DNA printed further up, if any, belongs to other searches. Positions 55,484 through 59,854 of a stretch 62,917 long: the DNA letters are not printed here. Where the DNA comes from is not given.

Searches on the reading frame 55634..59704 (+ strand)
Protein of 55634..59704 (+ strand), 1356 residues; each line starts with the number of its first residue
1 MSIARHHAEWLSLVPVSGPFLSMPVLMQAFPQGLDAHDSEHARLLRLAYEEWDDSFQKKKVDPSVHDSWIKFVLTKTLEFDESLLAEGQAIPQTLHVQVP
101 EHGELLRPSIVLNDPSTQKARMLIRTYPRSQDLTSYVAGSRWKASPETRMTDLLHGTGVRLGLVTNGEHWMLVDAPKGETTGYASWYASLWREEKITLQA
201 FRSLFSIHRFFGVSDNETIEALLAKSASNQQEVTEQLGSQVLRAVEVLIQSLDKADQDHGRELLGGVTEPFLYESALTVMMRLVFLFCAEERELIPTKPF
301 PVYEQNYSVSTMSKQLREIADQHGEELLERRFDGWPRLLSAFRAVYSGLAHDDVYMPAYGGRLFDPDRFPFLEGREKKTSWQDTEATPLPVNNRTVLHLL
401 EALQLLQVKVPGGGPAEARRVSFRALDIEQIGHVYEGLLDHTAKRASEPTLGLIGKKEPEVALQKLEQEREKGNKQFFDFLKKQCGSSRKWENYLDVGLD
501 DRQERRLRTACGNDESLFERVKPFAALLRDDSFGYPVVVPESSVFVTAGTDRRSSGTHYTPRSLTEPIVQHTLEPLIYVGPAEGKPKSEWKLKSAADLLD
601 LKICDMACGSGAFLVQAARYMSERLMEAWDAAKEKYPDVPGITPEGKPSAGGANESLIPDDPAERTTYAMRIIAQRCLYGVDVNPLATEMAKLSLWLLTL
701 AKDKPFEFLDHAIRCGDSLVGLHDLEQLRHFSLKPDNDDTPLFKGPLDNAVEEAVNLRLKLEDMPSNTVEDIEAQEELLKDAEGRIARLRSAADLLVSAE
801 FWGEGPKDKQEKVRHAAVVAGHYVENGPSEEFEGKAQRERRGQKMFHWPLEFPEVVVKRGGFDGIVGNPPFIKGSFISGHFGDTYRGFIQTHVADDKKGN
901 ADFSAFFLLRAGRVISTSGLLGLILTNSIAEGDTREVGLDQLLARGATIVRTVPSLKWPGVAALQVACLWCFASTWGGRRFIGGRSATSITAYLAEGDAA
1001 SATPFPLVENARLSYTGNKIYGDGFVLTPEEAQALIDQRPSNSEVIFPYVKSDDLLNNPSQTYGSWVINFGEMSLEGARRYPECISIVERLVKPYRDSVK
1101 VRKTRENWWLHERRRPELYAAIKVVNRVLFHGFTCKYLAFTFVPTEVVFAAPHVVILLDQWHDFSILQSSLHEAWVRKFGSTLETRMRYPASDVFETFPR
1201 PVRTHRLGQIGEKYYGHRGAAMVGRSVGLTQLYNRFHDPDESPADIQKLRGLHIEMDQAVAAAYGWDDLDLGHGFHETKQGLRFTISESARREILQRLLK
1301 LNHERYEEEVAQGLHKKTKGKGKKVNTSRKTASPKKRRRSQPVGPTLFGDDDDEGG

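Call 53: search_protein_families(library=pfam, proteins=[window:55634-59704:+], max_evalue=0.001)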
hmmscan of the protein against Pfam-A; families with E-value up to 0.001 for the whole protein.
window:55634-59704:+ (1356 aa): 5 families
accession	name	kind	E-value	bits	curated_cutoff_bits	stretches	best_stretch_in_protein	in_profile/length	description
PF07669.17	Eco57I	-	7.6e-20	72.1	25.3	1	677-931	2-140/171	Eco57I restriction-modification methylase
PF20466.3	MmeI_TRD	-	3.9e-15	56.2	27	1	1013-1201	20-205/207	MmeI, target recognition domain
PF20473.4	MmeI_Mtase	-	2.5e-13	50.2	27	2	596-706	16-93/259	MmeI, DNA-methyltransferase domain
PF02384.22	N6_Mtase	-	1.8e-07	31.2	20.4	1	550-630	20-72/311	N-6 DNA Methylase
PF20464.3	MmeI_N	-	3.7e-06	27.8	27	1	140-249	89-179/181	MmeI, N-terminal domain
